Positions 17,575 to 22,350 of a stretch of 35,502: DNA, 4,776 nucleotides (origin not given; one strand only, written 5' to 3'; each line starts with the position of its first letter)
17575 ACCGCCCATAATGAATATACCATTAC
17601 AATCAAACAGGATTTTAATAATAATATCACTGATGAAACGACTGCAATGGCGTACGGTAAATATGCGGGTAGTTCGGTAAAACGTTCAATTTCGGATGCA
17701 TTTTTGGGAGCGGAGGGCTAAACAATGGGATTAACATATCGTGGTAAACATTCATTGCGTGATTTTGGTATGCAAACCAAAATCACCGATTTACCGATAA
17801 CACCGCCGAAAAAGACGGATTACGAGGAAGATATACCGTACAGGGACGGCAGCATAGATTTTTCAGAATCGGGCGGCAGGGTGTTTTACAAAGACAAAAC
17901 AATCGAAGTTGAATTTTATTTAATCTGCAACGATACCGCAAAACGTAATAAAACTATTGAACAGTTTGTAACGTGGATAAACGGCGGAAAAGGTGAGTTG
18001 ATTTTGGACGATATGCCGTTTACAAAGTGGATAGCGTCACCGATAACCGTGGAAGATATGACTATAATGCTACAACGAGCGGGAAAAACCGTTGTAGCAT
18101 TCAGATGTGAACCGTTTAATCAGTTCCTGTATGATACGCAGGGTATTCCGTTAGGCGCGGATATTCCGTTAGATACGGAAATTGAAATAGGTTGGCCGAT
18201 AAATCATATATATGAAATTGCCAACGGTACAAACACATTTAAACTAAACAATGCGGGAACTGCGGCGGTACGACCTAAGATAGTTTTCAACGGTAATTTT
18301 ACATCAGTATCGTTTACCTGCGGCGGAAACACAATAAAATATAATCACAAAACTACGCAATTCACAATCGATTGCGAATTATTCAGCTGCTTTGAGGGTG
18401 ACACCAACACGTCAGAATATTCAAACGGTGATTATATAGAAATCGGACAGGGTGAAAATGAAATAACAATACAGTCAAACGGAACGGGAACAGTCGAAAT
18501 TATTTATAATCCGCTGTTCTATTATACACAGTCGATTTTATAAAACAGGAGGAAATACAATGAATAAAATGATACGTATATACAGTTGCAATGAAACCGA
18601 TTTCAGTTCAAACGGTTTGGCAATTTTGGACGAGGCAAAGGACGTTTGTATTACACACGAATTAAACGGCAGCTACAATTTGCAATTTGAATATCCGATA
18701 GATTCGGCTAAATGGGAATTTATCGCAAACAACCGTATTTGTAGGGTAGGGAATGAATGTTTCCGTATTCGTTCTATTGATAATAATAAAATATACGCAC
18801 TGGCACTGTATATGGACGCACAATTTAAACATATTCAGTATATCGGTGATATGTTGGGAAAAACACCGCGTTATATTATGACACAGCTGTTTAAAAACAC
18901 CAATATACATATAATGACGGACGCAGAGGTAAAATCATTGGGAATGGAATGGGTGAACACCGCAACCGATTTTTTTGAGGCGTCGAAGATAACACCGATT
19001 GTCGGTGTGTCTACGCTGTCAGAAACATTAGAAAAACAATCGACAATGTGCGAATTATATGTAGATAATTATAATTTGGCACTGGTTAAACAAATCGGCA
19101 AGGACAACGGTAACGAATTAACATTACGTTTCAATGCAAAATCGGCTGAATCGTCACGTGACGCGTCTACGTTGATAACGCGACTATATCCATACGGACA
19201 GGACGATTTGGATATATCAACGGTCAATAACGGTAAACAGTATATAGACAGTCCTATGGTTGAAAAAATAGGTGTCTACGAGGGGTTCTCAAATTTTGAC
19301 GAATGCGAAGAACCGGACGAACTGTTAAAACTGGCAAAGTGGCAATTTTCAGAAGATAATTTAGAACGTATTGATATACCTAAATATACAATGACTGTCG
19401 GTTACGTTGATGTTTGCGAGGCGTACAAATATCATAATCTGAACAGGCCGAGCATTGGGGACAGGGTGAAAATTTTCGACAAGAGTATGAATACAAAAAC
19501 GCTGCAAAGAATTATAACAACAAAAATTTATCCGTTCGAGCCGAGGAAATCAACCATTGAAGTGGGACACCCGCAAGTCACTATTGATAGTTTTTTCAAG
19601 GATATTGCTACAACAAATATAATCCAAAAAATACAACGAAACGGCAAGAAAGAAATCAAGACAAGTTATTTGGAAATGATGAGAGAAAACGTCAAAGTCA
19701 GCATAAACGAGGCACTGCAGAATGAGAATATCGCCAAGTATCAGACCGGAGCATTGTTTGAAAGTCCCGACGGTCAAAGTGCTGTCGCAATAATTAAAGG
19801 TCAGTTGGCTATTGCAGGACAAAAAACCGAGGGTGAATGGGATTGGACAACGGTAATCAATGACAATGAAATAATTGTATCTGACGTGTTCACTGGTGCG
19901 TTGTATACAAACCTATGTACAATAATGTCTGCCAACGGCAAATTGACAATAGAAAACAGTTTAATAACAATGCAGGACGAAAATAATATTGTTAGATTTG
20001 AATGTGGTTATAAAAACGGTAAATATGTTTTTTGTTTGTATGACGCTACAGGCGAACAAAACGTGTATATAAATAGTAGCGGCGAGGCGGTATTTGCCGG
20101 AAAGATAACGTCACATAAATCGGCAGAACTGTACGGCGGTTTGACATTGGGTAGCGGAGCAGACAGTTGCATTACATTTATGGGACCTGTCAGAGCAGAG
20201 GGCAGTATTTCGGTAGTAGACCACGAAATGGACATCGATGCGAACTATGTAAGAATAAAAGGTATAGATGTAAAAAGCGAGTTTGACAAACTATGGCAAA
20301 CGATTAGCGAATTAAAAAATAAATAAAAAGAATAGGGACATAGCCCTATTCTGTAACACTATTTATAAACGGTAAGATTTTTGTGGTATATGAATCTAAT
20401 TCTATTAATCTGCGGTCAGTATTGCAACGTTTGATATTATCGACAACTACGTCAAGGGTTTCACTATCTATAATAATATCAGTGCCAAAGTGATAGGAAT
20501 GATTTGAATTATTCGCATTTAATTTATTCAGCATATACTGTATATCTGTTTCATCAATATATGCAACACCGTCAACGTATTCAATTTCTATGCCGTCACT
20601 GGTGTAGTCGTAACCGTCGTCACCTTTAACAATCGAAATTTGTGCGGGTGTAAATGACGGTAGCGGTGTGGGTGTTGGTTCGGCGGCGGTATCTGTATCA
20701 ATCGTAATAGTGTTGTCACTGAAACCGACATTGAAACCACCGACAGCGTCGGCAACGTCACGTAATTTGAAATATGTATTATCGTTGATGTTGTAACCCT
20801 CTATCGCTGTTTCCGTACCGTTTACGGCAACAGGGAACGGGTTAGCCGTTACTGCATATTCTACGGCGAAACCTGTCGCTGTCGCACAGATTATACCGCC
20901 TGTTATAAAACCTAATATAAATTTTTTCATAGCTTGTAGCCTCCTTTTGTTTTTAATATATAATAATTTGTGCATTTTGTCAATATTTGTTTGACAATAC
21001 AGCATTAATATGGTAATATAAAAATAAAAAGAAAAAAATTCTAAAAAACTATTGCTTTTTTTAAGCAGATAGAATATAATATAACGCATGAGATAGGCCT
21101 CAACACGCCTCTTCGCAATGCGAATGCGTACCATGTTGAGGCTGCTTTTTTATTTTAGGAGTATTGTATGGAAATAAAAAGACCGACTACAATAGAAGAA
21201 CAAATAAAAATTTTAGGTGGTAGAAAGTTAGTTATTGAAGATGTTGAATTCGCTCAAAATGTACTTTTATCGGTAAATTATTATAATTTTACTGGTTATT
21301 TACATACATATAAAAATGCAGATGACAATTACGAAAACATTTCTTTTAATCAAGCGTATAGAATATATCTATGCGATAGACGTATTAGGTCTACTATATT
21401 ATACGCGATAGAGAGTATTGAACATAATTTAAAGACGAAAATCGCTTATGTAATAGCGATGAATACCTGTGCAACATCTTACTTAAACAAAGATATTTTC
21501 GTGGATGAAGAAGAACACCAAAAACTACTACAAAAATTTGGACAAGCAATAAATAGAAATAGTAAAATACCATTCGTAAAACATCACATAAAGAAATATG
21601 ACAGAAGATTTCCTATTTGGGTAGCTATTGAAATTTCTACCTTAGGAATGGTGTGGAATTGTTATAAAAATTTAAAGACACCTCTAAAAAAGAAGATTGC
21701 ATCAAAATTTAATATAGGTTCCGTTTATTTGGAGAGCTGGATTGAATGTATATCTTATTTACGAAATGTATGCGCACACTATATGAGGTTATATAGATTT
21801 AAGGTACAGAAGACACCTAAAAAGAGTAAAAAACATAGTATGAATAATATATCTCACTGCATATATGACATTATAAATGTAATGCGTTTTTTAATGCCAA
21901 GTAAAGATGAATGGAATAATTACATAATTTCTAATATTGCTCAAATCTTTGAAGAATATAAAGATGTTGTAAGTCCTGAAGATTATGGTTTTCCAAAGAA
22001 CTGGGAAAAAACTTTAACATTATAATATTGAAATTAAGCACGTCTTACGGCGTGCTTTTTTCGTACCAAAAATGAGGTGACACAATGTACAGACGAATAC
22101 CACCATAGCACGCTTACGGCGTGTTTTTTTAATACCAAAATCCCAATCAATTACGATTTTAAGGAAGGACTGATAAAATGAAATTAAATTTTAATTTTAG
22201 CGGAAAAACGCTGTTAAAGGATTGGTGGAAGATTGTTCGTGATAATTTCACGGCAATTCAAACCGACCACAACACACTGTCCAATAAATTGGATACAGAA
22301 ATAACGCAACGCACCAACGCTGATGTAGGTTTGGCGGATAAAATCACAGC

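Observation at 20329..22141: Self-contained defence/moron cassette inserted in the middle of the tail operon: HEPN Abi_2 gene plus a divergent secreted Cu-amine-oxidase-N-like protein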

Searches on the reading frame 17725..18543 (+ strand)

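Call 7: search_protein_families(library=pfam, proteins=[window:17725-18543:+], max_evalue=0.01)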
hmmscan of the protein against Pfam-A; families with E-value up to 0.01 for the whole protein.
window:17725-18543:+ (272 aa): 3 families
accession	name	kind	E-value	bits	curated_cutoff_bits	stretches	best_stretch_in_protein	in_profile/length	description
PF05709.17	Sipho_tail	-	3.3e-07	31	24.2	1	30-113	27-102/118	Phage tail protein RIFT-related domain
PF22768.1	SPP1_Dit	-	0.0025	18.4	25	1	178-263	2-95/97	Siphovirus-type tail component, C-terminal domain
PF25028.1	FnI_RECK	-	0.0055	17.4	30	0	210-230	16-36/40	RECK, fibronectin type I module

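Call 9: search_protein_families(library=phrogs, proteins=[window:17725-18543:+], max_evalue=0.001)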
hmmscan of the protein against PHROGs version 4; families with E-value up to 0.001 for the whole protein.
window:17725-18543:+ (272 aa): 3 families
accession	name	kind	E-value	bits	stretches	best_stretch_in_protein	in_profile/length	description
phrog_33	-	tail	2e-36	127.3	1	2-271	38-283/651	distal tail protein Dit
phrog_202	-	tail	2.3e-10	41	1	3-186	23-182/523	distal tail protein Dit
phrog_5577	-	tail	1.1e-08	35.9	1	154-259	177-288/295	minor tail protein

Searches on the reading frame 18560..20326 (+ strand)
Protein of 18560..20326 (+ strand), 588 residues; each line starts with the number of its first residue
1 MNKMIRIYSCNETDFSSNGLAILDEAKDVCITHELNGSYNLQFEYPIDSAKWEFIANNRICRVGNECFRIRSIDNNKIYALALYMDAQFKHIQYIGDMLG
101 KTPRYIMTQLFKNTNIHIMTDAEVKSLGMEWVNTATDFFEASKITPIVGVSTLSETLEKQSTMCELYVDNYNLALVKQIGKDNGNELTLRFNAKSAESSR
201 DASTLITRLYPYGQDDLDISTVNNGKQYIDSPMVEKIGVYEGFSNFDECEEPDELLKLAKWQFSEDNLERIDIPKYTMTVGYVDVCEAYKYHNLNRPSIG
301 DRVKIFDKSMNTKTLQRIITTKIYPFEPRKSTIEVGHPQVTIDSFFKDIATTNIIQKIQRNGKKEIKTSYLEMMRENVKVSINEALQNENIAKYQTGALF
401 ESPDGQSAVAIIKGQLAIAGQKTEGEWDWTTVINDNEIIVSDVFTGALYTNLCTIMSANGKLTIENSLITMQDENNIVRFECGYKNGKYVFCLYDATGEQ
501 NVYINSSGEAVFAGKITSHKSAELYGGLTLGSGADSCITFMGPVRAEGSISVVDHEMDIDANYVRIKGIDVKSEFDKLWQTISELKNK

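Call 7: search_protein_families(library=pfam, proteins=[window:18560-20326:+], max_evalue=0.01)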
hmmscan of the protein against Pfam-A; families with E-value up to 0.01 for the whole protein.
window:18560-20326:+ (588 aa): 2 families
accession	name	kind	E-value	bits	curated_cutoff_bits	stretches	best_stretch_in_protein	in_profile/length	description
PF06605.17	Prophage_tail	-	3.4e-27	96.1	31.3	1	164-342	69-243/250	Prophage endopeptidase tail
PF18994.6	Prophage_tailD1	-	6e-07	30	23.6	1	14-77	5-71/84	Prophage endopeptidase tail N-terminal domain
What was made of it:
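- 18560..20326 (+): Tal (tail-tip) gene. Its last ~75 codons (about 20099-20323) are the hypervariable tip segment. Pfam PF06605 and PF18994 (call 7).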

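Call 9: search_protein_families(library=phrogs, proteins=[window:18560-20326:+], max_evalue=0.001)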
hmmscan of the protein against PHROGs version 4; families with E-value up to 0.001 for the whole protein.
window:18560-20326:+ (588 aa): 17 families
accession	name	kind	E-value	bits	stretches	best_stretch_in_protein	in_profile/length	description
phrog_1067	-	head and packaging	8.3e-54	184.4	1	1-460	4-471/991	minor head protein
phrog_5555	-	tail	2.8e-31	109.6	1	4-390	1-388/788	tail protein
phrog_13289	-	tail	3.3e-31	109.2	1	4-338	1-343/938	tail protein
phrog_7142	-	tail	2.7e-23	83.4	1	4-374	2-364/622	tail protein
phrog_3475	-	tail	2.5e-22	79.9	1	16-336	402-714/841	minor tail protein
phrog_3558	-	tail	5.5e-19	69.1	1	177-393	204-435/1047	tail protein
phrog_22322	-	tail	1.7e-18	67.4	1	14-343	16-348/562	tail protein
phrog_1330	-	tail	1.6e-17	63.7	1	1-337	3-358/1361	tail protein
phrog_2270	-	unknown function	9.4e-17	62.1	2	165-351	160-343/637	-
phrog_18110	-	unknown function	1.8e-14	54.1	1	18-347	9-324/567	-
phrog_36443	-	unknown function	9.4e-14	51.2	1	14-362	6-367/1238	-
phrog_8687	-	other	7.7e-12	45.3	1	158-361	65-267/599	tail protein with peptidase activity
phrog_4798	-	tail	1.3e-10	41.2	1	168-337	216-380/796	tail protein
phrog_4311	-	head and packaging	7e-08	32.4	1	170-371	171-374/651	minor head protein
phrog_12312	-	head and packaging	3.4e-07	30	1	171-336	169-354/784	virion structural protein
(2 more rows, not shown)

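Call 37: search_solved_structures(query=window:18560-20326:+, max_evalue=0.1)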
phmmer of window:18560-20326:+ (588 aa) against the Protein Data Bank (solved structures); distinct sequences matched with E-value up to 0.1: 0.

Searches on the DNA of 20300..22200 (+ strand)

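Call 16: search_rna_families(source=window, start=20300, end=22200, threshold=evalue, max_evalue=1, show_alignments=3)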
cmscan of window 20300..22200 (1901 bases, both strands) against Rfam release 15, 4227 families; matches with E-value up to 1: 0.
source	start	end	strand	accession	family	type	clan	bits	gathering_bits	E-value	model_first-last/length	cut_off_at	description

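Call 58: search_rna_families(source=window, start=21000, end=21200, threshold=evalue, max_evalue=10, show_alignments=3)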
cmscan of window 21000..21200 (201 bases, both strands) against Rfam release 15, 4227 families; matches with E-value up to 10: 8.
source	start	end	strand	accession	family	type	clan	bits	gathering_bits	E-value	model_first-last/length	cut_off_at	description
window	21099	21141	+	RF03085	abiF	Gene; sRNA;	-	19.9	37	0.24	1-37/37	no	abiF RNA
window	21000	21135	+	RF01589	plasmodium_snoR11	Gene; snRNA; snoRNA; HACA-box;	-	19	80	0.84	50-207/207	5'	small nucleolar RNA snoR11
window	21152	21175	-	RF01351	CRISPR-DR42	Gene; CRISPR;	-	18.5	40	2.2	1-29/29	no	CRISPR RNA direct repeat element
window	21028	21126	+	RF02319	TtnuHACA12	Gene; snRNA; snoRNA; HACA-box;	-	16.3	80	5.8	1-131/131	no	Tetrahymena snoRNA TtnuHACA12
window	21024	21157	-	RF01480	rli52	Cis-reg;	-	14.9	70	8.1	1-95/95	no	Listeria sRNA rli52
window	21051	21131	+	RF02373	PyrD_leader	Cis-reg; leader;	-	14.6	47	6.3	1-74/74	no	PyrD leader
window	21026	21153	-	RF00558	L20_leader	Cis-reg; leader;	-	14.4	58.7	1.8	1-127/127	no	Ribosomal protein L20 leader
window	21025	21054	+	RF01726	SAM-II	Cis-reg; riboswitch;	-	13.1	44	5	1-60/60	no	SAM-II riboswitch aptamer (SAM-II long loop)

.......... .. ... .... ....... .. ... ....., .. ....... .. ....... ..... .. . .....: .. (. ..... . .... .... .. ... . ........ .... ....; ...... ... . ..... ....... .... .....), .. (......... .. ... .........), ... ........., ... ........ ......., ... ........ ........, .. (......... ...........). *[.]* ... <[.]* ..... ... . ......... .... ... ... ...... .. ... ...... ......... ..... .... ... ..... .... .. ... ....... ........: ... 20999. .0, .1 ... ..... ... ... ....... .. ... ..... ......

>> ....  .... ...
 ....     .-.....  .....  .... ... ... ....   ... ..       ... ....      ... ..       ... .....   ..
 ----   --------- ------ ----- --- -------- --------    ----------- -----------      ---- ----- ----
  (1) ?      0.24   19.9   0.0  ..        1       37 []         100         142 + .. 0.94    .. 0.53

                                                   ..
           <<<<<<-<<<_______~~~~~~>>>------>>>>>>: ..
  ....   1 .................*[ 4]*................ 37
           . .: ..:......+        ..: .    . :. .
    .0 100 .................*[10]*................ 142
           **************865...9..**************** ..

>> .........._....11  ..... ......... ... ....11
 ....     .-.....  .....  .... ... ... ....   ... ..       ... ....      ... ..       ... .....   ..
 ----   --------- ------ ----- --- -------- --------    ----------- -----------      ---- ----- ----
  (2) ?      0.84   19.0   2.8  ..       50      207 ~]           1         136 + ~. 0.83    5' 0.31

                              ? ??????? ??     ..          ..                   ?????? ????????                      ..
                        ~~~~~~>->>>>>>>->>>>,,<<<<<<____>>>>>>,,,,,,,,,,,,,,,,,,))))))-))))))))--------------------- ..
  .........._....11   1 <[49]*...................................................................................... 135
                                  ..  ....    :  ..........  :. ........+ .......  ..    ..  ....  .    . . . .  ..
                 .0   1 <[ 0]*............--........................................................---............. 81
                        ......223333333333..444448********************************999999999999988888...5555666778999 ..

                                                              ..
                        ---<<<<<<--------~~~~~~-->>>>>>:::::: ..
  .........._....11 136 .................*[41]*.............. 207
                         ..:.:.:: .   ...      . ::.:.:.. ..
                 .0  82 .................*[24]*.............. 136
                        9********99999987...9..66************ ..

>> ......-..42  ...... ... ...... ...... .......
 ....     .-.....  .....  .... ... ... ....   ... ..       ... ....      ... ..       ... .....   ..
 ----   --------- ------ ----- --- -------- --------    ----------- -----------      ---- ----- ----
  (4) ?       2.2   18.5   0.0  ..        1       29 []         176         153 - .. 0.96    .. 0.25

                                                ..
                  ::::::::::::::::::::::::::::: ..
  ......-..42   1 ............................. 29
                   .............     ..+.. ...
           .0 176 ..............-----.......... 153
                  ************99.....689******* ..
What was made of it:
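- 21088..21151 (+): AbiD leader RNA: conserved 5' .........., then a divergent abiF motif (21099-21141) whose outer stem plus T-run (21146-21151) forms an intrinsic terminator just before the AbiD ribosome-binding site. RF03085 is the top hit at 19.9 bits, below the gathering score of 37 (call 58).
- On Abi_2 / AbiD-AbiF (PF07751; PADLOC AbiD): RF03085 is the top hit at 21099-21141 and covers the whole model, but scores 19.9 bits against a gathering score of 37 (call 58).
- Closest known: AbiF. Different: The inner loop is enlarged, so the Rfam score is below threshold (call 58).
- Tried and rejected: The abiF hit appeared only when the search space was narrowed (call 58).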

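Call 63: search_rna_families(sources=[L210, L211, L212, L213, L214, L215, L216, L217, L218, L219, L220, L221, L222, L223, L224, L225, L226, L227, L228, L229], threshold=evalue, max_evalue=5)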
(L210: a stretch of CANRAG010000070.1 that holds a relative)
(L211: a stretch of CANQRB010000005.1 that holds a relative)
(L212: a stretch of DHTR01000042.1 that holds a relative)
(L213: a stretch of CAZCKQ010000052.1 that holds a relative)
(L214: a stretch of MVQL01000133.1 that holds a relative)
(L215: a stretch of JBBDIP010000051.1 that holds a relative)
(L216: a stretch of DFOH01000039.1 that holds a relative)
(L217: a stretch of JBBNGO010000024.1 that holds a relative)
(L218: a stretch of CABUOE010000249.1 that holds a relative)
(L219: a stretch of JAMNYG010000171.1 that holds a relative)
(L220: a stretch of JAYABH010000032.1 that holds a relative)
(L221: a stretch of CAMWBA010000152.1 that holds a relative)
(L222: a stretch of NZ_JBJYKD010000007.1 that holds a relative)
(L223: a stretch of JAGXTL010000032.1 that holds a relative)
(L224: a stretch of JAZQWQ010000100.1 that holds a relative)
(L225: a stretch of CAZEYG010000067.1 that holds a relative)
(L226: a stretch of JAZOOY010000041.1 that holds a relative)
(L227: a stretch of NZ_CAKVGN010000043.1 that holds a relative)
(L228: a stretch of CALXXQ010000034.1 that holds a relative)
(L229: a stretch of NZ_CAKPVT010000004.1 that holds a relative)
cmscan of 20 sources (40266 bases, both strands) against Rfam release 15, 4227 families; matches with E-value up to 5: 25.
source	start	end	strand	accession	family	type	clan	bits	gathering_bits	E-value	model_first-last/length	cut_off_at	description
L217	318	430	+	RF02958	drum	Gene; sRNA;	-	85.7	43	5.9e-15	1-112/112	no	drum RNA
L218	318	430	+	RF02958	drum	Gene; sRNA;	-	85.7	43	5.9e-15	1-112/112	no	drum RNA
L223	1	144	+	RF00023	tmRNA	Gene;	CL00001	71.3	47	6.3e-26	226-374/374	5'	transfer-messenger RNA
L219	225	298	+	RF00005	tRNA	Gene; tRNA;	CL00001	63.7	29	1.1e-11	1-71/71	no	tRNA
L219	118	204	+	RF00005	tRNA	Gene; tRNA;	CL00001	59.2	29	1.9e-10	1-71/71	no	tRNA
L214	504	540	+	RF03085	abiF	Gene; sRNA;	-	44.7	37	3.6e-05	1-37/37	no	abiF RNA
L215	512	548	+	RF03085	abiF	Gene; sRNA;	-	40.2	37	0.00047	1-37/37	no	abiF RNA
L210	530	566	+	RF03085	abiF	Gene; sRNA;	-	36.7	37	0.0035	1-37/37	no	abiF RNA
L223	515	551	+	RF03085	abiF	Gene; sRNA;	-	36.3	37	0.0042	1-37/37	no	abiF RNA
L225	538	574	+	RF03085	abiF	Gene; sRNA;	-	35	37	0.009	1-37/37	no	abiF RNA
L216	541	577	+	RF03085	abiF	Gene; sRNA;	-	34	37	0.016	1-37/37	no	abiF RNA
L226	534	570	+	RF03085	abiF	Gene; sRNA;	-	30.2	37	0.14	1-37/37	no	abiF RNA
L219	482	520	+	RF03085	abiF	Gene; sRNA;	-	28.6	37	0.34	1-37/37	no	abiF RNA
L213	508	546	+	RF03085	abiF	Gene; sRNA;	-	28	37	0.47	1-37/37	no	abiF RNA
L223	113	366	+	RF04321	tmRNA_permuted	Gene;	-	27.9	47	0.057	32-106/213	no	permuted transfer-messenger RNA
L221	1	44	+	RF00005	tRNA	Gene; tRNA;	CL00001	25.6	29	0.33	29-71/71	5'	tRNA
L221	1202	1260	-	RF01676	P31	Gene; sRNA;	-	25.4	40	1.1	1-82/82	no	Pseudomonas sRNA P31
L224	1420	1520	-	RF02632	Hrs10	Gene; sRNA;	-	25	108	0.23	1-148/148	no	Hfq-regulated sRNA 10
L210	1449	1652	+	RF01808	MicX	Gene; sRNA;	-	22.3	75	0.7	1-194/194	no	MicX Vibrio cholerae sRNA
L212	1865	1928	+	RF00005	tRNA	Gene; tRNA;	CL00001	22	29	3.3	1-71/71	no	tRNA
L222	185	242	-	RF04067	mir-4520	Gene; miRNA;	-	21.7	90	1.6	1-70/70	no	mir-4520 microRNA precursor family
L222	194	234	+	RF04067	mir-4520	Gene; miRNA;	-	21.4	90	2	13-57/70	no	mir-4520 microRNA precursor family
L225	350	402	+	RF01307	sR55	Gene; snRNA; snoRNA; CD-box;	-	19.9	35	1.5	1-65/65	no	Small nucleolar RNA sR55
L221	1115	1235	+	RF00166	PrrB_RsmZ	Gene; sRNA;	CL00106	19.7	44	1.6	1-133/133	no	PrrB/RsmZ RNA family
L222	69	144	-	RF00023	tmRNA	Gene;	CL00001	16.4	47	0.0094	1-374/374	no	transfer-messenger RNA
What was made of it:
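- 21088..21151 (+): Homologue leaders score 28-44.7 bits (call 63).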
